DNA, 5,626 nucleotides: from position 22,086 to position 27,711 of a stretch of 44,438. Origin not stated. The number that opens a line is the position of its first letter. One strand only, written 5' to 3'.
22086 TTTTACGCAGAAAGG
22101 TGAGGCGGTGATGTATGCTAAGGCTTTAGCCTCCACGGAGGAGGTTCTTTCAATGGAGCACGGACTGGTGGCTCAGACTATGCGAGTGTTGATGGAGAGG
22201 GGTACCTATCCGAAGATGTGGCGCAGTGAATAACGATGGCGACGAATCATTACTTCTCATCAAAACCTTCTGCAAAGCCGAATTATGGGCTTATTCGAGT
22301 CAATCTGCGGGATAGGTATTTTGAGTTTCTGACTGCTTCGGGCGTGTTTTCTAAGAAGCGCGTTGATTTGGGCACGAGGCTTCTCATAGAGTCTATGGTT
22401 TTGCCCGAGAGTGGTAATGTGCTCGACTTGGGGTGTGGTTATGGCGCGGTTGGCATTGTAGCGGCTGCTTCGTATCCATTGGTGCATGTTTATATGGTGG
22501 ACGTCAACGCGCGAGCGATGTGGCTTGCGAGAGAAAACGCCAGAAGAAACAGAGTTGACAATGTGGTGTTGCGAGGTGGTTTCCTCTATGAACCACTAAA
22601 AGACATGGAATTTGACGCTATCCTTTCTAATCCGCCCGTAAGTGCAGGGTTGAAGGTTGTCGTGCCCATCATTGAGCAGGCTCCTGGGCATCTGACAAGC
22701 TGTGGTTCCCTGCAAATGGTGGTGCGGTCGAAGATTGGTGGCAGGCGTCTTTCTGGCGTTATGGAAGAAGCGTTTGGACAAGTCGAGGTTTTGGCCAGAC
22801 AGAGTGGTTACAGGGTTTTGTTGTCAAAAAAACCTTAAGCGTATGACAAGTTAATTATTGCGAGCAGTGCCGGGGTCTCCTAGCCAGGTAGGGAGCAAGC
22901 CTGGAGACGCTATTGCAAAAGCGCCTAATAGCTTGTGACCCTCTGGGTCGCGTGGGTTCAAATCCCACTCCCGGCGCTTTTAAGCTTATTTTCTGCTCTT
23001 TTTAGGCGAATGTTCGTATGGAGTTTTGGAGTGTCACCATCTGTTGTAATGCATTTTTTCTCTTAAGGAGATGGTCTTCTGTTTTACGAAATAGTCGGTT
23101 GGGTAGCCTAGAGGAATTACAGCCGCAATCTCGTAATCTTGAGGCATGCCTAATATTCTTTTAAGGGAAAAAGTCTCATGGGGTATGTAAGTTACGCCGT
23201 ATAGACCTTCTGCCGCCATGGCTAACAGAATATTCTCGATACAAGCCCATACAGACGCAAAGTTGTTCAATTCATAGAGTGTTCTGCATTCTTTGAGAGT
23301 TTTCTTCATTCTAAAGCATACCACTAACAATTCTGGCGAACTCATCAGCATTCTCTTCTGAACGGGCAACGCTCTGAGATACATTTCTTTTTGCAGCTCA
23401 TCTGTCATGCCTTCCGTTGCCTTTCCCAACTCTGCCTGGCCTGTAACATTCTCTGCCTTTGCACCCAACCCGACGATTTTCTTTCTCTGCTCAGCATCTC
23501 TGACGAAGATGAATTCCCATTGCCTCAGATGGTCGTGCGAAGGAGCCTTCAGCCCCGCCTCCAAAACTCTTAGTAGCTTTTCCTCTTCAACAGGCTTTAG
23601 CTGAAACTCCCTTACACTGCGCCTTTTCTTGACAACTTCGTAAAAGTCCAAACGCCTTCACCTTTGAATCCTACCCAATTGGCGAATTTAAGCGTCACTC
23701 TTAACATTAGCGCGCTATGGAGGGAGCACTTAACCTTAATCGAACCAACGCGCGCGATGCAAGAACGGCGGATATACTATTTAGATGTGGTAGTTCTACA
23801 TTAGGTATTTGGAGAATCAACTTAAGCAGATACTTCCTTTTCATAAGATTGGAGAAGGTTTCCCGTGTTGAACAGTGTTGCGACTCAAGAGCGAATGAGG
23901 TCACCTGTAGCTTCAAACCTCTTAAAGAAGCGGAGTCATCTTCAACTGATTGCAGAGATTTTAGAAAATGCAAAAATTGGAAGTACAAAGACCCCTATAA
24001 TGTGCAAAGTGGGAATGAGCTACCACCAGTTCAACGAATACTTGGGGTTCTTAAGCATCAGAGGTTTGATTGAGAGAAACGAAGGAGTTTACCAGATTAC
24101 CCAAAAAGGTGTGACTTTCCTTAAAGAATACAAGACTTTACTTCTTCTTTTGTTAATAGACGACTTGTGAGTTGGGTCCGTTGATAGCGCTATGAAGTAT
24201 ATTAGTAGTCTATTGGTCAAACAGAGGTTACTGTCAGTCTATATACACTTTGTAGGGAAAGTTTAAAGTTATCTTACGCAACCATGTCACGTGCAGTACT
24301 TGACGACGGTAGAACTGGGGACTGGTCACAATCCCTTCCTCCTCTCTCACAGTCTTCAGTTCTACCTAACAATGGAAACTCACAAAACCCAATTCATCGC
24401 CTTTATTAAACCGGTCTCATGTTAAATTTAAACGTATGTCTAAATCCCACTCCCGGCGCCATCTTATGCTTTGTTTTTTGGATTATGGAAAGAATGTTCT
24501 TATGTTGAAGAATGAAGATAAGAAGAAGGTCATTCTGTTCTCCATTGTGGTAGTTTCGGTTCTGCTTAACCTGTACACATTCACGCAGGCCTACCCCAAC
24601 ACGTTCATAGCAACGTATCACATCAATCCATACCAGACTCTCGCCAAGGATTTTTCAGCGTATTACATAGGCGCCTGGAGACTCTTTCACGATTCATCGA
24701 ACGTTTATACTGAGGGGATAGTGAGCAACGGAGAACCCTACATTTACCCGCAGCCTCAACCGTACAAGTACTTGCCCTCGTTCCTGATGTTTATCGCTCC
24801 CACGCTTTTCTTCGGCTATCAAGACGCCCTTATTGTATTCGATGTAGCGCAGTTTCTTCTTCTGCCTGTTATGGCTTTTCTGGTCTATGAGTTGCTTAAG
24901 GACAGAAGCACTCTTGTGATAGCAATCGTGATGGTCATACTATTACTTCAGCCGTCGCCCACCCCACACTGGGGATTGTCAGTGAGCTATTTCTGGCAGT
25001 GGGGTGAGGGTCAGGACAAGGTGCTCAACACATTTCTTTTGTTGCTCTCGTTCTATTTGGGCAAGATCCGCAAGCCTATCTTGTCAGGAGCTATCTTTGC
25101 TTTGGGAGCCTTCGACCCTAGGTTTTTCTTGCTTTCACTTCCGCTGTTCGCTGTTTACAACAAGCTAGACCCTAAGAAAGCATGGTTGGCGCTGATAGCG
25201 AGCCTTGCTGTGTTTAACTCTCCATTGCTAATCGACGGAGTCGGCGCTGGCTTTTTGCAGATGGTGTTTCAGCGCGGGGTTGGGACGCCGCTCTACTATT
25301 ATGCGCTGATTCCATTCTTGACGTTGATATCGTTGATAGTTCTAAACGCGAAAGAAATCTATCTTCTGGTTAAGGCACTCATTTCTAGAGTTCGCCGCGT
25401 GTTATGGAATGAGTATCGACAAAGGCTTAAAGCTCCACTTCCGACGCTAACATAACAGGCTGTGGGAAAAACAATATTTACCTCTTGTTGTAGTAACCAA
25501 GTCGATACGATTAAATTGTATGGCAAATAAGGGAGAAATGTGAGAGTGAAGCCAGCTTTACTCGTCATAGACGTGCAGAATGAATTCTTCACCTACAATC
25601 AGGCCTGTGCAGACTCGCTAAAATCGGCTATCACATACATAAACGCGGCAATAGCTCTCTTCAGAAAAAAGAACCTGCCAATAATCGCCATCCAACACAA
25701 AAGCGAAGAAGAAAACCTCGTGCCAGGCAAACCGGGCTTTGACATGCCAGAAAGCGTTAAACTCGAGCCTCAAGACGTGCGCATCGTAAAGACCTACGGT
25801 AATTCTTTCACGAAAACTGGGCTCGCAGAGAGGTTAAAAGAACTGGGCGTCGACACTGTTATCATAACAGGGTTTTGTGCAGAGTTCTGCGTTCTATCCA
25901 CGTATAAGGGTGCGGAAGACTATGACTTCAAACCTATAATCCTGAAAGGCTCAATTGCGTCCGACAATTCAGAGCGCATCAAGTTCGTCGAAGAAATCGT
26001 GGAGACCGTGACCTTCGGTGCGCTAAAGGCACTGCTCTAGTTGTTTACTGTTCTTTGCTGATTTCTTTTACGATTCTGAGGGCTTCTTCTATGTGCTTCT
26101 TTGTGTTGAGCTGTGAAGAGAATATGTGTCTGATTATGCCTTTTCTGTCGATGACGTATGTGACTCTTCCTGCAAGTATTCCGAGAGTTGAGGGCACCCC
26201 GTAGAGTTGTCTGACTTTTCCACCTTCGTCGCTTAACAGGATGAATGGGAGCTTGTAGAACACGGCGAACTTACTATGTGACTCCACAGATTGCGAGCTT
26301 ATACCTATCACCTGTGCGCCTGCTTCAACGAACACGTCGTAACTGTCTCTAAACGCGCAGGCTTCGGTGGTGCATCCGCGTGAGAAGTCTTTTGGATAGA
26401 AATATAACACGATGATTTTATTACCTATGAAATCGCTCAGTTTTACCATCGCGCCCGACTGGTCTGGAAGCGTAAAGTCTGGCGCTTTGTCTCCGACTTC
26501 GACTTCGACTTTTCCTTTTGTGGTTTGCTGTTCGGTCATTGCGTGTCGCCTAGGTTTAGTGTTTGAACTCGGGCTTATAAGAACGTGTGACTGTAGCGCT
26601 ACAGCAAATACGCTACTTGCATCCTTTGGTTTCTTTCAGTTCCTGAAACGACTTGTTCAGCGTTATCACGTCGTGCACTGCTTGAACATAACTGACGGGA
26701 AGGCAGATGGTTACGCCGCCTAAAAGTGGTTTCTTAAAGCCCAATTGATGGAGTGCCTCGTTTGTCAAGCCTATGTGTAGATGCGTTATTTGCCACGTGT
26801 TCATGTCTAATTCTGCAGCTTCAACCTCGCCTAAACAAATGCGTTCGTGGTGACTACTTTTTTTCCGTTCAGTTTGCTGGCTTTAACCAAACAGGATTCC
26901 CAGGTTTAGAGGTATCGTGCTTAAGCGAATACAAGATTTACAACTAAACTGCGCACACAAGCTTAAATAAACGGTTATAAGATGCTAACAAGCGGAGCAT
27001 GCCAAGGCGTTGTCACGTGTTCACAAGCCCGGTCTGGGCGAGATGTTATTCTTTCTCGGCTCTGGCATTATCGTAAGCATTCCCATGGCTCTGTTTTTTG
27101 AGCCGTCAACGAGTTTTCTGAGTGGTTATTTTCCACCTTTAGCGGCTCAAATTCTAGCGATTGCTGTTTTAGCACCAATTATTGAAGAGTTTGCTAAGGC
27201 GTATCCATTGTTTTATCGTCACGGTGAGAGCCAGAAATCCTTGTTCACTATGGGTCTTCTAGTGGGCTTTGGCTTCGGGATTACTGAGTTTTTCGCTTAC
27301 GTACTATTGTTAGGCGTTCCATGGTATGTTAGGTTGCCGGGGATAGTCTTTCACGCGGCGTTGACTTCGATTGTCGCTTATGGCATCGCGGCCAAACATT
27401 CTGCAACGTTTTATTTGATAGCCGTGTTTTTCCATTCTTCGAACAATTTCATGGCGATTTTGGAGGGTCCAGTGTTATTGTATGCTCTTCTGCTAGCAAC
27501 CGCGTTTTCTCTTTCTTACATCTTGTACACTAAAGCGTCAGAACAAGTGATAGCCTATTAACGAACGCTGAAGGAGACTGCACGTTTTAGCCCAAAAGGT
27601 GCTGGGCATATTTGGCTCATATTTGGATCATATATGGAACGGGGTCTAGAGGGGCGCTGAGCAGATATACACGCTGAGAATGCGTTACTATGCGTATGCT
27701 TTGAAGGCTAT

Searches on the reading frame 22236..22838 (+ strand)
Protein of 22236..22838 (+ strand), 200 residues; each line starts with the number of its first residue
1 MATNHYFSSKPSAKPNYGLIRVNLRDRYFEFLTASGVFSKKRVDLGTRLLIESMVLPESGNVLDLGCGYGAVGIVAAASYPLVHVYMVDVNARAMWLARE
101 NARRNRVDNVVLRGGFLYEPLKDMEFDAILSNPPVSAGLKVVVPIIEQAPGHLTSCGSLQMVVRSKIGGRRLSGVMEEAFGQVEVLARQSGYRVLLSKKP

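Call 70: search_protein_families(library=pfam, proteins=[window:22236-22838:+], max_evalue=0.001)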
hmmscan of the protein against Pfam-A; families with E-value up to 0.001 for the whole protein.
window:22236-22838:+ (200 aa): 11 families
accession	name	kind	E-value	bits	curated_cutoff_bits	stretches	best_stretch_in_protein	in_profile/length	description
PF05175.20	MTS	-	7.1e-46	156.4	23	1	30-195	3-169/170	Methyltransferase small domain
PF13847.12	Methyltransf_31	-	1.6e-10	41.3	27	1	60-133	5-82/145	Methyltransferase domain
PF13649.12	Methyltransf_25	-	3.3e-09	37.7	27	1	62-131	1-70/97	Methyltransferase domain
PF06325.19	PrmA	-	2.2e-07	31.1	22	1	51-132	155-233/296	Ribosomal protein L11 methyltransferase (PrmA)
PF08242.18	Methyltransf_12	-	3.6e-06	28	30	1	63-132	1-72/98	Methyltransferase domain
PF08241.18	Methyltransf_11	-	4e-06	27.8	21.2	1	63-132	1-67/95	Methyltransferase domain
PF10294.15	Methyltransf_16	-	0.00011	22.5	21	1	60-106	48-93/174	Lysine methyltransferase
PF03602.21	Cons_hypoth95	-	0.00011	22.4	24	1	59-144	42-134/182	Conserved hypothetical protein 95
PF12847.13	Methyltransf_18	-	0.0003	21.3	27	1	47-130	3-87/151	Methyltransferase domain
PF02475.24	TRM5-TYW2_MTfase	-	0.00036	21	28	1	48-111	27-89/164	TRM5/TYW2 methyltransferase domain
PF13489.12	Methyltransf_23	-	0.00043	20.5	27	1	56-97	20-59/164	Methyltransferase domain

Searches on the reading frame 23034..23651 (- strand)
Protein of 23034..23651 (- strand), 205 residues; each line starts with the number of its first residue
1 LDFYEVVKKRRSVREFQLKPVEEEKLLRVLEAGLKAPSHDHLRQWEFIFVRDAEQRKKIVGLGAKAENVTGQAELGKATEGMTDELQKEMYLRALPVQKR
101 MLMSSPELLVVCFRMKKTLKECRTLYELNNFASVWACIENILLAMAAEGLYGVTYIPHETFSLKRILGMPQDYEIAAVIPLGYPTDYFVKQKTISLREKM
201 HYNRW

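Call 70: search_protein_families(library=pfam, proteins=[window:23034-23651:-], max_evalue=0.001)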
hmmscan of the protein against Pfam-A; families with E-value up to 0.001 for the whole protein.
window:23034-23651:- (205 aa): 2 families
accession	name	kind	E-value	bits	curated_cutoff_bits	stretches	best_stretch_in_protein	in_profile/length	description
PF00881.29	Nitroreductase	-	5.7e-21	75.9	23.5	1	7-183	1-167/167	Nitroreductase family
PF14512.11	TM1586_NiRdase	-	7e-06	26.3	27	0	3-32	2-31/215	Putative TM nitroreductase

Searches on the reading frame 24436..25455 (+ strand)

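Call 70: search_protein_families(library=pfam, proteins=[window:24436-25455:+], max_evalue=0.001)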
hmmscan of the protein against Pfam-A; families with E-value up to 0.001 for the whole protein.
window:24436-25455:+ (339 aa): 1 family
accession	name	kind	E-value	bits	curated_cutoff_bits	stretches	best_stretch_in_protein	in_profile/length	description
PF09594.16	GT87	-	0.00078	19.7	25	0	112-260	3-136/237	Glycosyltransferase family 87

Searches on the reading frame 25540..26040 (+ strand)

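Call 70: search_protein_families(library=pfam, proteins=[window:25540-26040:+], max_evalue=0.001)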
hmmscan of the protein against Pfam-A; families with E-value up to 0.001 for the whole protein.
window:25540-26040:+ (166 aa): 1 family
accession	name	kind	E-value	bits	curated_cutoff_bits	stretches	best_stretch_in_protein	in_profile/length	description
PF00857.26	Isochorismatase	-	1.1e-26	94.4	27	1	6-142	2-151/175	Isochorismatase domain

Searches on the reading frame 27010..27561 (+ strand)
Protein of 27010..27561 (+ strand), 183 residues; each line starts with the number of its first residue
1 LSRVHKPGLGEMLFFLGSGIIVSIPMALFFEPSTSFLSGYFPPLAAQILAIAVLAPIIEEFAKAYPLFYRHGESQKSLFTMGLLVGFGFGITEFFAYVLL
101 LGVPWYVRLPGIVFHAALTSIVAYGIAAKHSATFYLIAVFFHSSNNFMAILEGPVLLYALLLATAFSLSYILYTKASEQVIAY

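Call 46: search_protein_families(library=pfam, proteins=[window:27010-27561:+], max_evalue=0.001)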
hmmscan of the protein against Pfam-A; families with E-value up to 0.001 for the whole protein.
window:27010-27561:+ (183 aa): 1 family
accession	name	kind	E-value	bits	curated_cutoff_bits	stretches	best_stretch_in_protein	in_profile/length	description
PF13367.11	PrsW-protease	-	2.9e-08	33.9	23.5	1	12-164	6-191/196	PrsW family intramembrane metalloprotease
